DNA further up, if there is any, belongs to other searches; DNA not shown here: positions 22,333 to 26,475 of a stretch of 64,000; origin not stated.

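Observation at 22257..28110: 50-nt imperfect direct repeats (46/50) bracket the giant-gene cassette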

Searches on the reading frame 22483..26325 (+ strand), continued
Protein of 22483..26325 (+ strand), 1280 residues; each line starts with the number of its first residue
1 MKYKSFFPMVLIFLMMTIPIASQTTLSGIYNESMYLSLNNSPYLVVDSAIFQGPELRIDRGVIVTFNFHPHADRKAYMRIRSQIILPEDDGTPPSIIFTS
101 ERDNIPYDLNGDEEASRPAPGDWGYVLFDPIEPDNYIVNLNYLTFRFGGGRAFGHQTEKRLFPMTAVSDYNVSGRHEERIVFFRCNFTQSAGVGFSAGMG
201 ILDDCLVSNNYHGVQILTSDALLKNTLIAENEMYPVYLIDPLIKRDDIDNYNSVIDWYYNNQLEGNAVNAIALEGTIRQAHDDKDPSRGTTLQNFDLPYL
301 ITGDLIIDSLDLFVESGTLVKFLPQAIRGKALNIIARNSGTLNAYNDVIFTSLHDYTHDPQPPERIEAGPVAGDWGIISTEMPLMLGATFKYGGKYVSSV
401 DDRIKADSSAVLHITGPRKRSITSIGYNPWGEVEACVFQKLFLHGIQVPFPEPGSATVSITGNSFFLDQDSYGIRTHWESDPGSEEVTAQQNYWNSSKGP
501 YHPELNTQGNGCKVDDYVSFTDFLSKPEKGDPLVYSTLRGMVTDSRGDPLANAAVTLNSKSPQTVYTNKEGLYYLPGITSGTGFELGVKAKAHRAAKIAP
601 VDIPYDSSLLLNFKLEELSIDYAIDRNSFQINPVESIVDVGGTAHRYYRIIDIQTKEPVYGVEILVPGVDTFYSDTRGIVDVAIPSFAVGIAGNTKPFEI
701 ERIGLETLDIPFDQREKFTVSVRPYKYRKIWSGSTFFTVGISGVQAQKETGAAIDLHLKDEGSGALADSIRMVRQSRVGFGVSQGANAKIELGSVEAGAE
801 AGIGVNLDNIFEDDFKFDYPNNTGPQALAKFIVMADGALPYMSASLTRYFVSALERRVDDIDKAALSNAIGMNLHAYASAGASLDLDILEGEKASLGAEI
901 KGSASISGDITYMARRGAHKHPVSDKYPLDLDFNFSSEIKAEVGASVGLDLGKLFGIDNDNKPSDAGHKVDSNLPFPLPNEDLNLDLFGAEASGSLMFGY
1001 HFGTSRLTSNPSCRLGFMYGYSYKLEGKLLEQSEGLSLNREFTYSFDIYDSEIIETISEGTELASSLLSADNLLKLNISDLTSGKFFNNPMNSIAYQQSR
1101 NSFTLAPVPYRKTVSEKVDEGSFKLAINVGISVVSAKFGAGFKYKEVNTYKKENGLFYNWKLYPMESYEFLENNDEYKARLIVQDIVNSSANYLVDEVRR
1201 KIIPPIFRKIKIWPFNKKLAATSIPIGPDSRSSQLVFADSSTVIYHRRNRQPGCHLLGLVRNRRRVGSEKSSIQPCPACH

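Call 45: list_cluster_members(proteins=[P0001, P0002, P0006])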
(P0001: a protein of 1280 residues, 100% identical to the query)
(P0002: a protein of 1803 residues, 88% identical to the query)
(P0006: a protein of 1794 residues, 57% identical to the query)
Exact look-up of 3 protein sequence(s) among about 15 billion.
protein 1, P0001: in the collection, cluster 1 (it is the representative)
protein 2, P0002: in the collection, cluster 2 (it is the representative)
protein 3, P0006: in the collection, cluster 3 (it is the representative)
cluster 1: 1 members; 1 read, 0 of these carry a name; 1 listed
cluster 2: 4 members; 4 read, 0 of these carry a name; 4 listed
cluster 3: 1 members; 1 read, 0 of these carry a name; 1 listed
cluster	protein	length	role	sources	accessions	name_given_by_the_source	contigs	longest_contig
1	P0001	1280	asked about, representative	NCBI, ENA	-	-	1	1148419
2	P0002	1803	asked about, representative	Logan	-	-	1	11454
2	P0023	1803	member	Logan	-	-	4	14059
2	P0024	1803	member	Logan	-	-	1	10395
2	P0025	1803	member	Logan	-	-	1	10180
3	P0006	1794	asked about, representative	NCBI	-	-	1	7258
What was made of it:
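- Tried and rejected: Cluster look-up gave no names (call 45).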

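Call 56: find_encoding_contigs(protein=P0023, flank=10000, max_places=6)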
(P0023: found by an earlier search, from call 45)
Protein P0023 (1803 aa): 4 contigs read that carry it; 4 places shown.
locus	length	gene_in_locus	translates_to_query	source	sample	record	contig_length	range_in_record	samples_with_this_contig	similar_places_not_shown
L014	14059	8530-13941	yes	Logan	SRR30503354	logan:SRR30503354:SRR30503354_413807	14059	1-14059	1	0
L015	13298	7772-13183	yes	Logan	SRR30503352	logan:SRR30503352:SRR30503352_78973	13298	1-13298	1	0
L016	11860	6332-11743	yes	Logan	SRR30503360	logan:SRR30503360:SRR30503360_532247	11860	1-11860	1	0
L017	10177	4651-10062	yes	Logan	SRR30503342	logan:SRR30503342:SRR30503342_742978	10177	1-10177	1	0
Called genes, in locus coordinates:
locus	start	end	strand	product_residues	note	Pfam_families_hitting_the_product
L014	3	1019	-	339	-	?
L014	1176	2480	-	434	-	PF02518:HATPase_c, PF13589:HATPase_c_3 (weak)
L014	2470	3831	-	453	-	PF00072:Response_reg, PF00158:Sigma54_activat, PF01078:Mg_chelatase (faint), PF14532:Sigma54_activ_2, PF07728:AAA_5, PF25601:AAA_lid_14, PF02954:HTH_8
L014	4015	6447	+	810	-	PF12704:MacB_PCD, PF02687:FtsX, PF12704:MacB_PCD, PF02687:FtsX (weak)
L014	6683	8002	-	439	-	PF01637:ATPase_2, PF13173:AAA_14 (weak), PF03008:DUF234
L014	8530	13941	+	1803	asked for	PF13620:CarboxypepD_reg, PF13715:CarbopepD_reg_2 (weak), PF00041:fn3, PF00028:Cadherin (faint), PF18962:Por_Secre_tail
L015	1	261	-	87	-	?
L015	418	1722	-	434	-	PF02518:HATPase_c, PF13589:HATPase_c_3 (weak)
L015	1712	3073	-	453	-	PF00072:Response_reg, PF00158:Sigma54_activat, PF01078:Mg_chelatase (faint), PF14532:Sigma54_activ_2, PF07728:AAA_5, PF25601:AAA_lid_14, PF02954:HTH_8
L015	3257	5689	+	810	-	PF12704:MacB_PCD, PF02687:FtsX, PF12704:MacB_PCD, PF02687:FtsX (weak)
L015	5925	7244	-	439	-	PF01637:ATPase_2, PF13173:AAA_14 (weak), PF03008:DUF234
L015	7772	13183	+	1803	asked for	PF13620:CarboxypepD_reg, PF13715:CarbopepD_reg_2 (weak), PF00041:fn3, PF00028:Cadherin (faint), PF18962:Por_Secre_tail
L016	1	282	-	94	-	?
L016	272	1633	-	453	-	PF00072:Response_reg, PF00158:Sigma54_activat, PF01078:Mg_chelatase (faint), PF14532:Sigma54_activ_2, PF07728:AAA_5, PF25601:AAA_lid_14, PF02954:HTH_8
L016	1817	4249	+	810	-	PF12704:MacB_PCD, PF02687:FtsX, PF12704:MacB_PCD, PF02687:FtsX (weak)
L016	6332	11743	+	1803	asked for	PF13620:CarboxypepD_reg, PF13715:CarbopepD_reg_2 (weak), PF00041:fn3, PF00028:Cadherin (faint), PF18962:Por_Secre_tail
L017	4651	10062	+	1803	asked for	PF13620:CarboxypepD_reg, PF13715:CarbopepD_reg_2 (weak), PF00041:fn3, PF00028:Cadherin (faint), PF18962:Por_Secre_tail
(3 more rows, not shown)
